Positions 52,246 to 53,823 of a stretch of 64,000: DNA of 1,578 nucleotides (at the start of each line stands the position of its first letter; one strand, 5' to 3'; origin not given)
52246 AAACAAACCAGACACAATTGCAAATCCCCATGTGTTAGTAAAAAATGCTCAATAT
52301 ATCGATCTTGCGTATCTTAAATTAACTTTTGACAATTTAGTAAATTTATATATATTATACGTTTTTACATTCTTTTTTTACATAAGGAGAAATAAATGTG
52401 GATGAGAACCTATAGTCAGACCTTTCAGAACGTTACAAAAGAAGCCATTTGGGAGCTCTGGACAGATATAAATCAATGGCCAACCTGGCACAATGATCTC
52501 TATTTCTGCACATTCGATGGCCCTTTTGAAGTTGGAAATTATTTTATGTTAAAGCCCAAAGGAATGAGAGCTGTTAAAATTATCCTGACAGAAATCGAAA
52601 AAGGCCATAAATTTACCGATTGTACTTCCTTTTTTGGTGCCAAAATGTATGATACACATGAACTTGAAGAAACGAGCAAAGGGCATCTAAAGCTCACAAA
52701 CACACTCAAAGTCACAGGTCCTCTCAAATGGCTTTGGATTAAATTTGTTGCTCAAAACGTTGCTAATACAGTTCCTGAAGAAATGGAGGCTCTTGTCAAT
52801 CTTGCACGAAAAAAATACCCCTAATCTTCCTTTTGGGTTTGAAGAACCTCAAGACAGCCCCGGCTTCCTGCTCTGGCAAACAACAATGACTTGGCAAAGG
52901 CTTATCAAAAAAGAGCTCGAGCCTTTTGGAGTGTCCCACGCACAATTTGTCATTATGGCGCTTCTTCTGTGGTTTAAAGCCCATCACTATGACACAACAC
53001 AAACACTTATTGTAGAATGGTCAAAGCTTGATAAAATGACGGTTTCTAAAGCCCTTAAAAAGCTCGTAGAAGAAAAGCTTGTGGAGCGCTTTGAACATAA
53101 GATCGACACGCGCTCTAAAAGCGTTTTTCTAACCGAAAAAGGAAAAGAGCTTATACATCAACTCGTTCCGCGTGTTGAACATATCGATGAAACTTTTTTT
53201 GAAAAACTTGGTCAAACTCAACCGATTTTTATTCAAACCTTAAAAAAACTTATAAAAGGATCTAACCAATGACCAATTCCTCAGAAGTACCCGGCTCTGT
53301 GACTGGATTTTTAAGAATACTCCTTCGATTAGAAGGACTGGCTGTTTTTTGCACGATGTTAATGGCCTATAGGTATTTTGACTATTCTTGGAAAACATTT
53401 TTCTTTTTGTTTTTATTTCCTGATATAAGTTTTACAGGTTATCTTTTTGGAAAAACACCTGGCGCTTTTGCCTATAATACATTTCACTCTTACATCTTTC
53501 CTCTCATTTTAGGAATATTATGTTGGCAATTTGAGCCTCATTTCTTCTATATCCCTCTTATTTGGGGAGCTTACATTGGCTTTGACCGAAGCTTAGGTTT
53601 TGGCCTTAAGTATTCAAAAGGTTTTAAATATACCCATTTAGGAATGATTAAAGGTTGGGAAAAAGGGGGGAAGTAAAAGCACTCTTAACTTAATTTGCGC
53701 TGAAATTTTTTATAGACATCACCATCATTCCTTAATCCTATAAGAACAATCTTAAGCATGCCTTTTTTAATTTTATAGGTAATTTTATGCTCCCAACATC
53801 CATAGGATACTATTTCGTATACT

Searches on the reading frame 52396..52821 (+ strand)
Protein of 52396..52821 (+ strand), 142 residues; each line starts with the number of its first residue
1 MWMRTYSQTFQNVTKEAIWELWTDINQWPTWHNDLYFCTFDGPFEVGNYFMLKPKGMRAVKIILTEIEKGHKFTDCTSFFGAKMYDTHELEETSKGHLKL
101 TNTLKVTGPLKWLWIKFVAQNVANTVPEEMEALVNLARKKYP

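Call 64: search_protein_families(library=pfam, proteins=[window:52396-52821:+], max_evalue=0.001)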
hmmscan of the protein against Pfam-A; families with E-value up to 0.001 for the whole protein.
window:52396-52821:+ (142 aa): 1 family
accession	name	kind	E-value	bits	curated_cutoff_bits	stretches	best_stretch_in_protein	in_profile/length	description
PF10604.15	Polyketide_cyc2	-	4e-05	24.4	27.4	1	12-126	11-130/142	Polyketide cyclase / dehydrase and lipid transport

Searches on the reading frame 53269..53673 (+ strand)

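Call 64: search_protein_families(library=pfam, proteins=[window:53269-53673:+], max_evalue=0.001)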
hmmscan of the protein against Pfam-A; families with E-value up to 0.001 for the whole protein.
window:53269-53673:+ (135 aa): 1 family
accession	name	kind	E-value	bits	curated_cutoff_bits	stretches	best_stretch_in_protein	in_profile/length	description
PF14079.11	DUF4260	-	5.7e-35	120.2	27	1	17-127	2-113/113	Domain of unknown function (DUF4260)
